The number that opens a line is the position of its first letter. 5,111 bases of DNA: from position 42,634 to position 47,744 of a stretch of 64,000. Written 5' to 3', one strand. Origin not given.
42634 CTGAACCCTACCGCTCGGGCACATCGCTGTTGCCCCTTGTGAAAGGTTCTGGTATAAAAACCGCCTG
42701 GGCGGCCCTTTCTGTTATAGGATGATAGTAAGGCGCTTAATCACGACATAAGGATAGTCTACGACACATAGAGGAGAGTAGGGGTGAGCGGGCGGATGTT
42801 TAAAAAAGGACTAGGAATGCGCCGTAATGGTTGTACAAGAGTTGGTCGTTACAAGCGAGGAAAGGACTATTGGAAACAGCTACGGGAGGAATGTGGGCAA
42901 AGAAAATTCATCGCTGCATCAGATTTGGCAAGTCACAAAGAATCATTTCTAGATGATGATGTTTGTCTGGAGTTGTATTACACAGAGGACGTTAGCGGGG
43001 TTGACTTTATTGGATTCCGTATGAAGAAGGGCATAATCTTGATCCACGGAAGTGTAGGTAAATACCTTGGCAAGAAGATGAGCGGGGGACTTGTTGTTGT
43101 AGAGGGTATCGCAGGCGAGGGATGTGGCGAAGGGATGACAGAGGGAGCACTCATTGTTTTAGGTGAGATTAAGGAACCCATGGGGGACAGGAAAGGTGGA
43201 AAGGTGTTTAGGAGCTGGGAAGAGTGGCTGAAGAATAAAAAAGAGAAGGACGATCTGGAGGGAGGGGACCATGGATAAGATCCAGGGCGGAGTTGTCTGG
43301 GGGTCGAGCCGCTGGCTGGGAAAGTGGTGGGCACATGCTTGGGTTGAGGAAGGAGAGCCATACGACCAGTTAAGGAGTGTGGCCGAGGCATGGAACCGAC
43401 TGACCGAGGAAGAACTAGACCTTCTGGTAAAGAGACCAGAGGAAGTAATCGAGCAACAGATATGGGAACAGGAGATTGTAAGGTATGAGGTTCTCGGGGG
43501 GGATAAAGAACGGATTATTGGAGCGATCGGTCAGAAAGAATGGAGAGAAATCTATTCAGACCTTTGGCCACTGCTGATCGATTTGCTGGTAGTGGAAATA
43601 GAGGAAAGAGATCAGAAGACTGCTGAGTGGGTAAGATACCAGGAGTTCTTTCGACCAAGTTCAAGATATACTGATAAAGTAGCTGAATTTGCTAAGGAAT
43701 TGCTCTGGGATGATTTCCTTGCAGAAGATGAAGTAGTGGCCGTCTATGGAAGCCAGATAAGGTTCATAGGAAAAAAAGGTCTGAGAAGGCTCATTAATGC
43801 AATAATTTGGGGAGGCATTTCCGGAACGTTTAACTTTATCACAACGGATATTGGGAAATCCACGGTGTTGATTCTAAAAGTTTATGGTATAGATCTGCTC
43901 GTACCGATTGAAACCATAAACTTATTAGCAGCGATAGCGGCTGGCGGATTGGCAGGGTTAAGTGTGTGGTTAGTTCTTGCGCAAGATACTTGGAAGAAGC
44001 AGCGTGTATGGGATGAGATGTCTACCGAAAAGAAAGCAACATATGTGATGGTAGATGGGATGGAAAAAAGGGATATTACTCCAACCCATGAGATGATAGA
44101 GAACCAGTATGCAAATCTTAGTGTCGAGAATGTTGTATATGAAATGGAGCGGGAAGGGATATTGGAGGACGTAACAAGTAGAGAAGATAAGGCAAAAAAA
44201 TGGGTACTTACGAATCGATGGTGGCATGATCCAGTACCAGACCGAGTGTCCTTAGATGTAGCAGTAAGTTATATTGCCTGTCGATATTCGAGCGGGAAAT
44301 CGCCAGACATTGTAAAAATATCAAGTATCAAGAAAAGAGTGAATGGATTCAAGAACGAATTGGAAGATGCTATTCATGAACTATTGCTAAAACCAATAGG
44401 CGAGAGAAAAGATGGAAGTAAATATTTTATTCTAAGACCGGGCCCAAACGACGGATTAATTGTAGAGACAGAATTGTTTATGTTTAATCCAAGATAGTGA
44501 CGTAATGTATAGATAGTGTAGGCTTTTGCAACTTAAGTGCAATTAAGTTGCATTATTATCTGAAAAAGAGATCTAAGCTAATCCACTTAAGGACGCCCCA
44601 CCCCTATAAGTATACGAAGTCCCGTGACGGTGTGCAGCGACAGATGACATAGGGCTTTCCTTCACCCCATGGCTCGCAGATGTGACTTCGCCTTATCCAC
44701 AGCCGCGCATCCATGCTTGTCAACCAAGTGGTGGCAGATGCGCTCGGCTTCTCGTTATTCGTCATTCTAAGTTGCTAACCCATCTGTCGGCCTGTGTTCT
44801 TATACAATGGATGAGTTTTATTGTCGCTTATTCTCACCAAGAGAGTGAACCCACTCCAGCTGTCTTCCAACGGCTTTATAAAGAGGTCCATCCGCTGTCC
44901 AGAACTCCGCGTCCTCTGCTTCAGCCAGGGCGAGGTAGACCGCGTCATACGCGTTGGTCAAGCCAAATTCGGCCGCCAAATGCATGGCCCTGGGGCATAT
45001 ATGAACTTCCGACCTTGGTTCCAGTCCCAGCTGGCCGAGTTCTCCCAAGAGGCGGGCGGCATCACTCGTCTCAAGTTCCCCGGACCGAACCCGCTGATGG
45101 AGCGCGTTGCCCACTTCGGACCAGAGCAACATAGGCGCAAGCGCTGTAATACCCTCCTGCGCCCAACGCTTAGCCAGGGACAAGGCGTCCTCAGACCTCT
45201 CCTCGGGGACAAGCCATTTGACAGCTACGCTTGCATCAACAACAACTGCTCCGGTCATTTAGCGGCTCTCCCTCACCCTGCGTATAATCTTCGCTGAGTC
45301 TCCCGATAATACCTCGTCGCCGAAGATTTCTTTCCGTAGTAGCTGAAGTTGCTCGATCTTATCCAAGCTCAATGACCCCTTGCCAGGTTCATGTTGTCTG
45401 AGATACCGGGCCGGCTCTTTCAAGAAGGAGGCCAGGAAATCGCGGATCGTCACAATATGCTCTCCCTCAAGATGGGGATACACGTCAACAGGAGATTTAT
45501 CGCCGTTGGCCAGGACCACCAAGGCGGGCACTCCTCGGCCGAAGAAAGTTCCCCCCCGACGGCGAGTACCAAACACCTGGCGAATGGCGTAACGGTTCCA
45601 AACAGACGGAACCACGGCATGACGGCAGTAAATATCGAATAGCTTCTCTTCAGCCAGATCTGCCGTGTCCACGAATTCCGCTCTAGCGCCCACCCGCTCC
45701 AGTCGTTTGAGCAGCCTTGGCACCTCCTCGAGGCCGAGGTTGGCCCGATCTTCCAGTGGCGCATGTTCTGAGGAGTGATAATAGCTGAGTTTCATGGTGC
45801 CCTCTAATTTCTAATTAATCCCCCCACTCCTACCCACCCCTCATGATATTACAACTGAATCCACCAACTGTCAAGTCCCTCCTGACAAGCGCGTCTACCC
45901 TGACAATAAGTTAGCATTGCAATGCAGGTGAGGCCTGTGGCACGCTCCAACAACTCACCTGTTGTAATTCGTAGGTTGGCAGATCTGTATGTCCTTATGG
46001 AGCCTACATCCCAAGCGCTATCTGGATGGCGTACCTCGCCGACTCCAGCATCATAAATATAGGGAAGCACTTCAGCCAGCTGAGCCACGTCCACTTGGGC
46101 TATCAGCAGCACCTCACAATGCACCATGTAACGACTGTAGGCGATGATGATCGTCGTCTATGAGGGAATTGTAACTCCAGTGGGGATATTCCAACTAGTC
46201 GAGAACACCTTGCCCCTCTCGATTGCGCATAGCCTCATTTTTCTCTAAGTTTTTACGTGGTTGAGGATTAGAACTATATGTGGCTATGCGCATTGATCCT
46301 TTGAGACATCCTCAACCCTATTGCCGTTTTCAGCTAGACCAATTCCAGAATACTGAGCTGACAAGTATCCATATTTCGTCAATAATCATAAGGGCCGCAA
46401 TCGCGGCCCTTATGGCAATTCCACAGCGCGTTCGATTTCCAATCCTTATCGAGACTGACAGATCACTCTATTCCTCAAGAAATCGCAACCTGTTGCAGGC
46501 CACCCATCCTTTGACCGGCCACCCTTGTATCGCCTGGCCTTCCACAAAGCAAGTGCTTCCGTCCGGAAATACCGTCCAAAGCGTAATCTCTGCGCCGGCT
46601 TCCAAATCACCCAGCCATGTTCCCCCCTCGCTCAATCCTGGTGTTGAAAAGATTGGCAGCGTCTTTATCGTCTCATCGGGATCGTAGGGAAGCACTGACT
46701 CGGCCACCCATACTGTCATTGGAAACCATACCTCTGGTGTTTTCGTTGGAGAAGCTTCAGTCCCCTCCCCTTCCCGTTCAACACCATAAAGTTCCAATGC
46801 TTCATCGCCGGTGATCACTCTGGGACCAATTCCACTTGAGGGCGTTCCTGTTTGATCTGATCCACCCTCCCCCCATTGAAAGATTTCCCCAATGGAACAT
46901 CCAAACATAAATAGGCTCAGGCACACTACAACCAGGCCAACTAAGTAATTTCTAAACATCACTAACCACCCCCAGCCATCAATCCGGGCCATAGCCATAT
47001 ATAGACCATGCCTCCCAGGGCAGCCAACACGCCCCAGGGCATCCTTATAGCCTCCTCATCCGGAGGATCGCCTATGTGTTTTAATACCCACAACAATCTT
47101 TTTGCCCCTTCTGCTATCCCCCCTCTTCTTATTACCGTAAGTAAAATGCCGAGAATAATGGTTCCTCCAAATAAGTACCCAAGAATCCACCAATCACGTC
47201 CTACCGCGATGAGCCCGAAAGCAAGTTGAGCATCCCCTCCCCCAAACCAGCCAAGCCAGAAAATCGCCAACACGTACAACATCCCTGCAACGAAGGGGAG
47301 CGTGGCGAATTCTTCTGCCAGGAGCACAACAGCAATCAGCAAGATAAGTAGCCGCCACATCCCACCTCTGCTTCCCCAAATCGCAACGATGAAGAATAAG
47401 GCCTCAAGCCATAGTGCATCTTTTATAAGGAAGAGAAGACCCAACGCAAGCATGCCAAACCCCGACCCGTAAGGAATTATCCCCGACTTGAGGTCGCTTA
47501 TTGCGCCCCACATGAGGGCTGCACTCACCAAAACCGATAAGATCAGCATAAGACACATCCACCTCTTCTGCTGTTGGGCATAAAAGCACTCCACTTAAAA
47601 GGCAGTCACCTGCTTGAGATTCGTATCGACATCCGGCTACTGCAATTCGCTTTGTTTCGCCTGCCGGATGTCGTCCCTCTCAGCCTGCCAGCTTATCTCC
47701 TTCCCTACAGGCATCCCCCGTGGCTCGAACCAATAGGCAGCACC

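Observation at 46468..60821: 14-kb minus-strand operon resembling a dsDNA-transfer/replication module with unusual passengers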

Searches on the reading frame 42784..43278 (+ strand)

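Call 16: search_protein_families(library=pfam, proteins=[window:42784-43278:+], max_evalue=0.01)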
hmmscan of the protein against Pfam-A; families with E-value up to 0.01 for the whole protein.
window:42784-43278:+ (164 aa): 1 family
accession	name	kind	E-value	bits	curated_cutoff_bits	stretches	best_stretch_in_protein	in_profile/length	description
PF01493.24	GXGXG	-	4.2e-08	33.4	32.5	1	76-134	95-152/190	GXGXG motif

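Call 95: search_protein_families(library=padloc, proteins=[window:42784-43278:+], max_evalue=0.01)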
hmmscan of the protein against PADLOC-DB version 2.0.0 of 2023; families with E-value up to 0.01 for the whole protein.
window:42784-43278:+ (164 aa): 0 families

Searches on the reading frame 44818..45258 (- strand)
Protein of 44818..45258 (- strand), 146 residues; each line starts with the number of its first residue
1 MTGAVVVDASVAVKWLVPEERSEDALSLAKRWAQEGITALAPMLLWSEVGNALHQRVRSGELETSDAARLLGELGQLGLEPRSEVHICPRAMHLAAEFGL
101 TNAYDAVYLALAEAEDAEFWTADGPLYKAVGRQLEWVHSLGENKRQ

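Call 16: search_protein_families(library=pfam, proteins=[window:44818-45258:-], max_evalue=0.01)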
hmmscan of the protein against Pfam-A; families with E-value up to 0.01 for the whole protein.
window:44818-45258:- (146 aa): 2 families
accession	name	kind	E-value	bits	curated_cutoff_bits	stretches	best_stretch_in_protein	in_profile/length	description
PF01850.27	PIN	-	6.9e-08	33.6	23.6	1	5-125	1-113/120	PIN domain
PF13470.12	PIN_3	-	0.0047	18.2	27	1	5-119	2-108/115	PIN domain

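Call 95: search_protein_families(library=padloc, proteins=[window:44818-45258:-], max_evalue=0.01)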
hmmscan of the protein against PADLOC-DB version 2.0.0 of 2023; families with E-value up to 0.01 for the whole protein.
window:44818-45258:- (146 aa): 0 families

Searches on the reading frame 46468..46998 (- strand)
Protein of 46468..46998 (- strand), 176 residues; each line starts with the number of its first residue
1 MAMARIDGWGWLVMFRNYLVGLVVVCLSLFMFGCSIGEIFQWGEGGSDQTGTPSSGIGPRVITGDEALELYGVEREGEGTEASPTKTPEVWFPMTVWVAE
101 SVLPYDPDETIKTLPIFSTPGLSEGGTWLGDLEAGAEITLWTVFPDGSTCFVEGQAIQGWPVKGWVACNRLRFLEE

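Call 4: search_protein_families(library=pfam, proteins=[window:46468-46998:-], max_evalue=0.01)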
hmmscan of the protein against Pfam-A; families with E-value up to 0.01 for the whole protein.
window:46468-46998:- (176 aa): 0 families

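Call 5: search_protein_families(library=padloc, proteins=[window:46468-46998:-], max_evalue=0.01)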
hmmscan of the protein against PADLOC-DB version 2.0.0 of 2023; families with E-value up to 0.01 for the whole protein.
window:46468-46998:- (176 aa): 0 families

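Call 20: search_protein_families(library=ncbifam, proteins=[window:46468-46998:-], max_evalue=0.1)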
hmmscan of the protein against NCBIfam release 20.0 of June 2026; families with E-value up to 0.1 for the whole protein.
window:46468-46998:- (176 aa): 1 family
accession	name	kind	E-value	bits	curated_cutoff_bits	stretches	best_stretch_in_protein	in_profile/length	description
NF058595.1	invert_tail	domain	0.059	13.7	37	0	16-54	54-88/113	lipo-invert putative C-terminal anchoring domain-containing protein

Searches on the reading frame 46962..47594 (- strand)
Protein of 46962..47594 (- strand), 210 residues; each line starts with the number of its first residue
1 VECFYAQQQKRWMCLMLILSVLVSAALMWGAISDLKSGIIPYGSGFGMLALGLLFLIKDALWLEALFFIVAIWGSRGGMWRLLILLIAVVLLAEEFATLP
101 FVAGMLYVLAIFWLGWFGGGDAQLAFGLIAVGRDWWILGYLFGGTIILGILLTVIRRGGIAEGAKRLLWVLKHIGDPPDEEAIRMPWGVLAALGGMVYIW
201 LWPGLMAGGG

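Call 4: search_protein_families(library=pfam, proteins=[window:46962-47594:-], max_evalue=0.01)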
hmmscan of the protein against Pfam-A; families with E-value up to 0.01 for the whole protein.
window:46962-47594:- (210 aa): 0 families

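Call 5: search_protein_families(library=padloc, proteins=[window:46962-47594:-], max_evalue=0.01)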
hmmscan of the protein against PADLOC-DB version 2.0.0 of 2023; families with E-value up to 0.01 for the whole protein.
window:46962-47594:- (210 aa): 0 families

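Call 20: search_protein_families(library=ncbifam, proteins=[window:46962-47594:-], max_evalue=0.1)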
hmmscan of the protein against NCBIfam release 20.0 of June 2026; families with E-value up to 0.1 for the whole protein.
window:46962-47594:- (210 aa): 0 families

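Call 44: search_solved_structures(query=A4, max_evalue=10, show_alignments=2)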
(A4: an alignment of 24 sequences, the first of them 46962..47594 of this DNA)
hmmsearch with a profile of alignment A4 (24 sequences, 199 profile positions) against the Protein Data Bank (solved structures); distinct sequences matched with E-value up to 10: 11.
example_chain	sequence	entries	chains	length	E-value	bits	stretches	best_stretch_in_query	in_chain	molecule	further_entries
9gu0_B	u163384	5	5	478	0.014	18.4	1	151-193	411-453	Acetylcholine receptor subunit beta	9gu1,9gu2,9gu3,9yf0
9dmv_E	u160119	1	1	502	0.015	18.3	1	151-193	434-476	Acetylcholine receptor subunit beta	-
9dmg_E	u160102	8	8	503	0.015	18.3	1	151-193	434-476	Acetylcholine receptor subunit beta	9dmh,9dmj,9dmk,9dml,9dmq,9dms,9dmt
9ye6_E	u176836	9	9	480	0.016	18.3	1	151-193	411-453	Acetylcholine receptor subunit beta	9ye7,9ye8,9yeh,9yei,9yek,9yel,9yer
9yeu_E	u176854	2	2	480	0.017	18.1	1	151-193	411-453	Acetylcholine receptor subunit beta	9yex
2bg9_B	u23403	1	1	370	0.032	17.2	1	122-194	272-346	ACETYLCHOLINE RECEPTOR PROTEIN, BETA CHAIN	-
6pv7_A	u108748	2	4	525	0.049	16.6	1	149-196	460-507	Fusion protein of Neuronal acetylcholine receptor subunit alpha-3 and Soluble cytochrome b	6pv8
9avu_E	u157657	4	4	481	0.11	15.5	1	151-193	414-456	Acetylcholine receptor subunit beta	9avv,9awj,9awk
8ssz_B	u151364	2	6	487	0.15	15.1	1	149-195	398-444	Neuronal acetylcholine receptor subunit beta-2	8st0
6pv7_B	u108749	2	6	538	0.57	13.2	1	147-195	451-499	Fusion protein of Neuronal acetylcholine receptor subunit beta-4 and Soluble cytochrome b5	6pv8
8zrn_B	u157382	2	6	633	1.9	11.5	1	149-195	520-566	Neuronal acetylcholine receptor subunit beta-4,Soluble cytochrome b562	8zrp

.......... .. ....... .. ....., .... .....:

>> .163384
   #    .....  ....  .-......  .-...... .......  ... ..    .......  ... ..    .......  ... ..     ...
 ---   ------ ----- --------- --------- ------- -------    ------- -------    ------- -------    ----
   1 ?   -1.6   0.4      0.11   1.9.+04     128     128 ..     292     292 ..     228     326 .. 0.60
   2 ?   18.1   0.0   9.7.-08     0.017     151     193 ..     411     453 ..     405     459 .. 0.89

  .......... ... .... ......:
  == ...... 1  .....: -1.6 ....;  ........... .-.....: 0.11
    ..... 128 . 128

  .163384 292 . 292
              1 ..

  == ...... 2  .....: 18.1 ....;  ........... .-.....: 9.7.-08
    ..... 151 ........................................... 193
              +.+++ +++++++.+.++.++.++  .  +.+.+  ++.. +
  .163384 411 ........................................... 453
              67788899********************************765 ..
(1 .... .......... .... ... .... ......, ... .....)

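Call 45: search_protein_families(library=pfam, alignment_id=A4, max_evalue=1)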
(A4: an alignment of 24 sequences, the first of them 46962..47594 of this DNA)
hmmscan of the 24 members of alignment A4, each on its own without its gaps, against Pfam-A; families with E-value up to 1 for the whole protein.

A. member 1, window:46962-47594:- (210 aa): 1 family
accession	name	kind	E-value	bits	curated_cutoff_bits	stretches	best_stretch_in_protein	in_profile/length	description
PF01478.23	Peptidase_A24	-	0.041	14.8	26.5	1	22-152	2-102/104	Type IV leader peptidase family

B. families by the number of members that match (of 24 scanned): 4 families
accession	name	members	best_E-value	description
PF01478.23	Peptidase_A24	24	9.5e-08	Type IV leader peptidase family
PF15873.10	DUF4730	1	0.12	Domain of unknown function (DUF4730)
PF16943.10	T4SS_CagC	1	0.27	Cag pathogenicity island, type IV secretory system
PF11712.13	Vma12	1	0.45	Endoplasmic reticulum-based factor for assembly of V-ATPase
